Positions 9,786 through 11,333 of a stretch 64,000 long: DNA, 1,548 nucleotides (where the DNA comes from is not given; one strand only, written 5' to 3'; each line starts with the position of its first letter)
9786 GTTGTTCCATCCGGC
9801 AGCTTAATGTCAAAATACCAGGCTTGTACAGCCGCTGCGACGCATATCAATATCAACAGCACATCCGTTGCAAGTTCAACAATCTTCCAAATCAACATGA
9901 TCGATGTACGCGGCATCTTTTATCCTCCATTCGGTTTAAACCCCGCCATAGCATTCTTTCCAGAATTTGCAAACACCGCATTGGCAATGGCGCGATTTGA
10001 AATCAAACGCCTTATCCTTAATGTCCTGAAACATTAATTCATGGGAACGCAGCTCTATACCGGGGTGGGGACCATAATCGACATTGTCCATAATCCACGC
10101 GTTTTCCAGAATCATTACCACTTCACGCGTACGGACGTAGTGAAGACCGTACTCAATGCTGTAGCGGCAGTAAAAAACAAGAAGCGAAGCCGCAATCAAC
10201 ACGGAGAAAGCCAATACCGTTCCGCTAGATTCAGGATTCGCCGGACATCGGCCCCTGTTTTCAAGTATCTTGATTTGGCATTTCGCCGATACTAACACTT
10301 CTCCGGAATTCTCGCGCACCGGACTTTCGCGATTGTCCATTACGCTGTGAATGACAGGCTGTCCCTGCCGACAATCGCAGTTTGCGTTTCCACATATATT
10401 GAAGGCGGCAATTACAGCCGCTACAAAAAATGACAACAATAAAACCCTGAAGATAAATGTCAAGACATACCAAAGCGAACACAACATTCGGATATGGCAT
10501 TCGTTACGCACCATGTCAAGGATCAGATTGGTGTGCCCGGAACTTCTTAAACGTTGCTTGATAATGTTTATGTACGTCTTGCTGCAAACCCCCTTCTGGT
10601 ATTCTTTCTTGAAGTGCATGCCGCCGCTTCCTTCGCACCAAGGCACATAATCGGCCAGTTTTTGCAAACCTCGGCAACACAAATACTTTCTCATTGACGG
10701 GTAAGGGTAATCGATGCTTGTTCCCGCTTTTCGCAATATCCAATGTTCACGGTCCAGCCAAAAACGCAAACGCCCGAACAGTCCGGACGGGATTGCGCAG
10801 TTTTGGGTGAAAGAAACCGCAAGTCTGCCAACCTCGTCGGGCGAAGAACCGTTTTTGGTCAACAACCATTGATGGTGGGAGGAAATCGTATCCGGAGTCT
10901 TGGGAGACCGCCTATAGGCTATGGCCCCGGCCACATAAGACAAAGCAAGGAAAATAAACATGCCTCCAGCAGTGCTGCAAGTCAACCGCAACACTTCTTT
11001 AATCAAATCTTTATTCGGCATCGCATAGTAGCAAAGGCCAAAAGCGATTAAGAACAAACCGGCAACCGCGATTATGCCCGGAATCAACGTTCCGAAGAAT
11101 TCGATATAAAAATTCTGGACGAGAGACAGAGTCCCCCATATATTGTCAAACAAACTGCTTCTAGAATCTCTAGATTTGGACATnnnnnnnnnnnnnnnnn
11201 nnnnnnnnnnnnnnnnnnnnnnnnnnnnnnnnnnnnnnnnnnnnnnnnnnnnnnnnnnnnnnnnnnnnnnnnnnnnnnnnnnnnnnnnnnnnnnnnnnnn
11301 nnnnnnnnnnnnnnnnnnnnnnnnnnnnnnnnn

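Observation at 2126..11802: Perfect 42-bp direct repeats bracket a 9.6-kb lower-GC block containing the DGR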

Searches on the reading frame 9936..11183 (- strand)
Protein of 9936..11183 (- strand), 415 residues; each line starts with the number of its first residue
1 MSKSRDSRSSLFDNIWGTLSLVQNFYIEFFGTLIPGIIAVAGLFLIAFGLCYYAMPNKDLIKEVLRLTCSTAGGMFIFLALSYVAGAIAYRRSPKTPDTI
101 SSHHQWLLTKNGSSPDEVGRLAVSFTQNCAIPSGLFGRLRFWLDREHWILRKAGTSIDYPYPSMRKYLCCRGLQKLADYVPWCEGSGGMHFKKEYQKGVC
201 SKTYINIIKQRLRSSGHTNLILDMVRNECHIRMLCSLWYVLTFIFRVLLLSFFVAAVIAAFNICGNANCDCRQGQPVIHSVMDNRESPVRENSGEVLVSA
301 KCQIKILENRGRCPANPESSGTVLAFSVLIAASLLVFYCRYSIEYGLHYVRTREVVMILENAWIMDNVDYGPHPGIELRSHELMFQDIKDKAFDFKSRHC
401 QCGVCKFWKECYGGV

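Call 9: search_protein_families(library=pfam, proteins=[window:9936-11183:-], max_evalue=0.01)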
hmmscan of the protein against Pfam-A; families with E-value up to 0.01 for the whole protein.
window:9936-11183:- (415 aa): 0 families

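Call 32: find_homologous_proteins(query=window:9936-11183:-, max_evalue=0.001)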
Query window:9936-11183:- (415 aa): 34 proteins with E <= 0.001 among 8000 candidates.
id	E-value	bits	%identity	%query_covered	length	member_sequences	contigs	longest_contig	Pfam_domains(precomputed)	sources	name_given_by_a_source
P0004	1.9e-162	559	60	99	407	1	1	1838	-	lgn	-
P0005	4.2e-157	542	59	99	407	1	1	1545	-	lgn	-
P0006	5.4e-155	535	59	98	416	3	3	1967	-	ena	-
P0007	4.8e-151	522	57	99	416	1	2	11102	-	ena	-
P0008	5.2e-138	479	52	94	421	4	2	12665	-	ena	-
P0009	1.1e-136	474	53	95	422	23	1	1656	-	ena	-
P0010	4.9e-135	469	53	94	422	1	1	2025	-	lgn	-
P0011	2.3e-122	427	46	98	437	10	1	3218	-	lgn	-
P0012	2.0e-118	414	45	98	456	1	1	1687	-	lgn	-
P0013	6.9e-117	409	47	100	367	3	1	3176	-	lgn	-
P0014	1.9e-113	398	47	100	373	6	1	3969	-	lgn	-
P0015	3.3e-113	397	46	100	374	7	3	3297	-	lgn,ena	-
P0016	4.5e-112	393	49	96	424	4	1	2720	-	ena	-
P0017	8.2e-108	379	43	99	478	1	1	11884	-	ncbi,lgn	-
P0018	5.0e-107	377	48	96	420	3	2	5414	-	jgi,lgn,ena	-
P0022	7.5e-105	369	45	95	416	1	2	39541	-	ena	-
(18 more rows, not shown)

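Call 35: find_encoding_contigs(protein=P0007, flank=10000, max_places=3)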
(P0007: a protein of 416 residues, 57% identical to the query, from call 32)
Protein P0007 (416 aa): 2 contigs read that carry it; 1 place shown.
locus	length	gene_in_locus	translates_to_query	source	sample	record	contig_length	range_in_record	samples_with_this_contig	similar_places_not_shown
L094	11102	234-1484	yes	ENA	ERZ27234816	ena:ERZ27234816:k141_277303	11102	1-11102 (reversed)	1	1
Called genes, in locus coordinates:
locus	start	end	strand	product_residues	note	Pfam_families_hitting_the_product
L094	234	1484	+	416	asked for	-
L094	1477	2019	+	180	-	-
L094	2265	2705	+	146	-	-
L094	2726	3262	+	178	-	-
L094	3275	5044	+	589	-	-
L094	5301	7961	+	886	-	-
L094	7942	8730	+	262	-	-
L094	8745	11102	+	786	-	?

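Call 36: find_encoding_contigs(protein=P0008, flank=10000, max_places=3)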
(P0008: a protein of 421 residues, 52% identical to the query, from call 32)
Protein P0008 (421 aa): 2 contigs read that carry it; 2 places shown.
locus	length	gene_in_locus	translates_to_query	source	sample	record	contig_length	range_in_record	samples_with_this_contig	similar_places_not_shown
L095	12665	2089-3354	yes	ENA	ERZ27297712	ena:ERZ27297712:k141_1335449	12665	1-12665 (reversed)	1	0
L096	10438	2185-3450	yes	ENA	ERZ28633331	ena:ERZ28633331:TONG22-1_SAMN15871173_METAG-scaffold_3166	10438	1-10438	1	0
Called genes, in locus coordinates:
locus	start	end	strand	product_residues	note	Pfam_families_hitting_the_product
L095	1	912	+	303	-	?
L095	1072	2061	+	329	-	PF08238:Sel1, PF03781:FGE-sulfatase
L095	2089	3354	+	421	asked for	-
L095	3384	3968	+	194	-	-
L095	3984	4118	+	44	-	-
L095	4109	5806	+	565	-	PF00350:Dynamin_N, PF01926:MMR_HSR1 (weak)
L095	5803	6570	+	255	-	PF01025:GrpE (weak)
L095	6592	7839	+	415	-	PF00012:HSP70, PF06723:MreB_Mbl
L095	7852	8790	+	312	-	PF08238:Sel1 (weak), PF03781:FGE-sulfatase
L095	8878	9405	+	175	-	-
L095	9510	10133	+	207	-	-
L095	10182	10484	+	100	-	-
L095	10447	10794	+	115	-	PF05656:DUF805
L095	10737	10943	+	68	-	-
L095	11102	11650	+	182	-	PF13328:HD_4 (weak)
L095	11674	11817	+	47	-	-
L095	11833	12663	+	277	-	?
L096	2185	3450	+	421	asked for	-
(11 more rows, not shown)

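Call 37: find_encoding_contigs(protein=P0022, flank=10000, max_places=3)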
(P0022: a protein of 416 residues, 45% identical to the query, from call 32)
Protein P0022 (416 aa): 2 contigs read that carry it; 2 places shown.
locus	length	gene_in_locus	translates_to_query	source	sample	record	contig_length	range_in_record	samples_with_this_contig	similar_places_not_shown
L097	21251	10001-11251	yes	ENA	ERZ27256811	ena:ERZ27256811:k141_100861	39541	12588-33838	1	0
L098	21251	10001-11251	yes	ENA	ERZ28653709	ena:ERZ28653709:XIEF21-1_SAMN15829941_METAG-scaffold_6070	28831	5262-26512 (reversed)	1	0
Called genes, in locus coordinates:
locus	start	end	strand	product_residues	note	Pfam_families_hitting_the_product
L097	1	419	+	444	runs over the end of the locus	PF16697:Yop-YscD_cpl, PF00498:FHA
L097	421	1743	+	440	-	PF08308:PEGA, PF13715:CarbopepD_reg_2 (faint), PF08308:PEGA, PF13620:CarboxypepD_reg (weak), PF08308:PEGA (weak)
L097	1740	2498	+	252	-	PF01479:S4, PF01728:FtsJ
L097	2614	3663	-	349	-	PF00389:2-Hacid_dh, PF02826:2-Hacid_dh_C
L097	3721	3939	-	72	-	-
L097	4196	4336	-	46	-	PF03358:FMN_red (weak)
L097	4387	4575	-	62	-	-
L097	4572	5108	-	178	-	PF00892:EamA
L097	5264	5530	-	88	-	-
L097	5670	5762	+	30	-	-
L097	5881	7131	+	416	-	-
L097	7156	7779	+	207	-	PF04545:Sigma70_r4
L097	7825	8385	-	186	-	-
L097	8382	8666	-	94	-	-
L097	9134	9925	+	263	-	-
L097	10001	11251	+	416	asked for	-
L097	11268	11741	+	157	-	-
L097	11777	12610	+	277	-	PF08614:ATG16 (weak), PF25481:Nucleoprot-TPR (faint)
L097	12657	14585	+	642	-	-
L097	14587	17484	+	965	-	PF01935:DUF87 (weak)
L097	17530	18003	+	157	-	-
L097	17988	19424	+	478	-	PF13353:Fer4_12 (weak), PF04055:Radical_SAM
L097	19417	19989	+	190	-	-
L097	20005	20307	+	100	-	-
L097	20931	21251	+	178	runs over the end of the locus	-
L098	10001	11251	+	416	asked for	-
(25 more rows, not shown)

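Call 44: search_protein_families(library=pfam, proteins=[window:9936-11183:-], max_evalue=1)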
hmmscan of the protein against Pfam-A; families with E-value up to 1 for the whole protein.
window:9936-11183:- (415 aa): 0 families

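Call 45: search_protein_families(library=padloc, proteins=[window:9936-11183:-], max_evalue=0.1)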
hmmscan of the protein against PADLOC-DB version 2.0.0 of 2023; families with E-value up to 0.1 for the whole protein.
window:9936-11183:- (415 aa): 0 families

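Call 46: search_protein_families(library=phrogs, proteins=[window:9936-11183:-], max_evalue=0.01)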
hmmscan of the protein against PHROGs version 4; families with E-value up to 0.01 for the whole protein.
window:9936-11183:- (415 aa): 0 families

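Call 59: search_protein_families(library=pfam, proteins=[L097:11268-11741:+, L095:3384-3968:+, L094:1477-2019:+], max_evalue=0.01)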
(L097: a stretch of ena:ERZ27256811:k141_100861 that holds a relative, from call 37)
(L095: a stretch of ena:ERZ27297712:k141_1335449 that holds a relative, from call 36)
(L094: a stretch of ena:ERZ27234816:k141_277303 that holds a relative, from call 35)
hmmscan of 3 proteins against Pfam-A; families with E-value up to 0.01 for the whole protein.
L097:11268-11741:+ (157 aa): 1 family
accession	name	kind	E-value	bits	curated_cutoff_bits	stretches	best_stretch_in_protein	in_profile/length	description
PF01616.22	Orbi_NS3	-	0.0019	18.2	27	1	6-76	69-137/179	Orbivirus NS3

L095:3384-3968:+ (194 aa): 1 family
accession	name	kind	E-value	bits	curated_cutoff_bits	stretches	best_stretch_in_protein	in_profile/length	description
PF22990.1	ABHD16_N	-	0.0069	16.8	27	0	19-92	37-117/125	Phosphatidylserine Lipase ABHD16 N-terminal domain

L094:1477-2019:+ (180 aa): 0 families

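Call 69: find_encoding_contigs(protein=window:9936-11183:-, flank=10000, max_places=10)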
Protein window:9936-11183:- (415 aa): 3 contigs read that carry it; 2 places shown.
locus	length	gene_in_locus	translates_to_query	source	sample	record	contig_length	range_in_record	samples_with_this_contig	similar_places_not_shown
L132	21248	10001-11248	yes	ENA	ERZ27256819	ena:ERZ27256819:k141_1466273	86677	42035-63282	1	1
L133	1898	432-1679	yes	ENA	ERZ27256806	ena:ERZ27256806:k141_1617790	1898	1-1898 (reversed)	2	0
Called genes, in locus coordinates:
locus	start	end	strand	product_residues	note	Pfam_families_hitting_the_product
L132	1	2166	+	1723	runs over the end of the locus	PF12951:PATR (weak), PF00139:Lectin_legB (weak), PF18483:Lectin_L-type_dom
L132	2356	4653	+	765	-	PF00676:E1_dh, PF02779:Transket_pyr, PF02780:Transketolase_C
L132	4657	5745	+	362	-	-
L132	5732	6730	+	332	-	PF14237:GYF_2 (faint), PF10473:CENP-F_leu_zip (faint)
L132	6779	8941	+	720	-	PF14498:Glyco_hyd_65N_2, PF22124:Glyco_hydro_95_cat, PF21307:Glyco_hydro_95_C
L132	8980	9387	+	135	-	-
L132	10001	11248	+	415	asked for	-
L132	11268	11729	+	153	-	-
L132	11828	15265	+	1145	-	PF09479:Flg_new, PF03781:FGE-sulfatase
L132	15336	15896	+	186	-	PF00570:HRDC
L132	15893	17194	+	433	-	PF00078:RVT_1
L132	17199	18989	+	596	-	PF13287:Fn3_assoc (weak), PF13290:CHB_HEX_C_1, PF13287:Fn3_assoc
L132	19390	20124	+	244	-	PF00005:ABC_tran, PF13304:AAA_21 (weak)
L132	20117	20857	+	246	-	PF01061:ABC2_membrane (weak), PF12679:ABC2_membrane_2, PF12730:ABC2_membrane_4 (weak), PF13346:ABC2_membrane_5 (weak), PF12698:ABC2_membrane_3 (weak)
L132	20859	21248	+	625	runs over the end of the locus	PF23357:DUF7088, PF09822:ABC_transp_aux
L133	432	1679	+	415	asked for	-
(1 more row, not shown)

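Call 72: search_protein_families(library=ncbifam, proteins=[window:9936-11183:-], max_evalue=0.01)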
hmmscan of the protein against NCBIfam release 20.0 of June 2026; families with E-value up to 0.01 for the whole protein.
window:9936-11183:- (415 aa): 0 families

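Call 81: predict_structure(alignment_id=A1)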
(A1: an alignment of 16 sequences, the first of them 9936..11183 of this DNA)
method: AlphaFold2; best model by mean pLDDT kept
length: 415 residues; sequences in the alignment: 16
mean_pLDDT: 76.9   pTM: 0.75
mean pLDDT of the five models: 76.9, 75.7, 75.1, 75.1, 74.9
residues with pLDDT >= 90: 126; 70-90: 175; 50-70: 46; < 50: 68
segments of 3 or more residues with pLDDT < 50: 1-12, 196-199, 269-316
pLDDT, mean of each block of 10 residues (from residue 1): 38 60 81 94 92 84 85 92 95 89 90 82 84 89 85 66 86 91 66 51 85 85 88 94 95 91 64 40 41 39 36 48 89 95 91 92 83 55 85 86 78 68
secondary structure, 60 per line:
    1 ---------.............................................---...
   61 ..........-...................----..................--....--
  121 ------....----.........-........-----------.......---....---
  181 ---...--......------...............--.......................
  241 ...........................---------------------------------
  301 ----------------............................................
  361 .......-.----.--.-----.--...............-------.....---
elements in order: H10-54 H58-70 H72-90 H95-112 H115-118 H127-130 H135-143 H145-152 H164-170 H174-177 H189-194 H201-215 H218-267 H317-367 H386-400 H408-412

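Call 83: fold_search(model_id=the predicted structure, library=pdb)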
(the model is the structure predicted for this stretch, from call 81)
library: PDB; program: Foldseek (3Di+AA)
matches with E <= 10: 25; with E <= 0.001: 0
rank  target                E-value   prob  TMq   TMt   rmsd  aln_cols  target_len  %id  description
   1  6bpp_B                1.6e+00  0.09  0.17  0.13  25.8       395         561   13  E. coli MsbA in complex with LPS and inhibitor G092 (released 2018-05-02)
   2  6bpl_B                1.7e+00  0.08  0.16  0.13  27.1       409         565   11  E. coli MsbA in complex with LPS and inhibitor G907 (released 2018-05-02)
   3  8yf4_A                1.9e+00  0.04  0.10  0.10  27.3       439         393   12  Cryo EM structure of human phosphate channel XPR1 at open and inward-facing state (released 2024-10-09)
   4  4ayw                  2.9e+00  0.08  0.16  0.13  29.6       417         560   10  STRUCTURE OF THE HUMAN MITOCHONDRIAL ABC TRANSPORTER, ABCB10 (PLATE FORM) (released 2012-07-11)
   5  7x1w_B                2.9e+00  0.05  0.12  0.09  30.3       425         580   10  Cryo-EM structure of human ABCD1 E630Q in the presence of ATP in inward-facing state (released 2023-03-22)
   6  9bd6_A                3.0e+00  0.07  0.18  0.14  20.9       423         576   12  PaMsbA in an occluded, outward conformation (released 2025-09-03)
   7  8vp9_B                3.4e+00  0.04  0.13  0.09  25.1       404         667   12  Cryo-EM structure of the cysteine-free ABC transporter PCAT1 bound with ADP and Substrate (released 2024-10-30)
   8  8b4o_B                4.2e+00  0.04  0.12  0.14  25.1       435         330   11  Cryo-EM structure of cytochrome bd oxidase from C. glutamicum (released 2022-12-28)
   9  7vr5                  4.4e+00  0.06  0.18  0.14  25.1       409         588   15  Crystal structure of CmABCB1 W114Y/W161Y/W363Y/W364Y/M391W (4WY/M391W) mutant (released 2022-09-07)
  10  8r5s_E                4.8e+00  0.07  0.14  0.21  25.8       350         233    9  t113 - De-novo designed soluble homotetramer (released 2024-11-27)
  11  6ykm_A                5.2e+00  0.14  0.19  0.28  13.9       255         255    9  Structure of C. jejuni MotAB (released 2020-09-30)
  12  7x0t_A                5.5e+00  0.04  0.16  0.12  29.9       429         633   11  Cryo-EM structure of human ABCD1 E630Q in the presence of C26:0-CoA and ATP (released 2023-03-22)
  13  8r5s_A                5.7e+00  0.07  0.14  0.21  27.5       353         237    9  t113 - De-novo designed soluble homotetramer (released 2024-11-27)
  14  8th8_C                5.7e+00  0.06  0.17  0.15  25.8       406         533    7  Linker domain of Nexin-dynein regulatory complex from Tetrahymena thermophila (released 2023-09-20)
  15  8ipt_A                5.7e+00  0.04  0.15  0.11  25.6       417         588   12  Cryo-EM structure of heme transporter CydDC from Escherichia coli in the occluded ATP bound state (released 2023-06-14)
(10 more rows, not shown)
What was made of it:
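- Tried and rejected: Negative (calls 44-46, 72, 81, 83).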
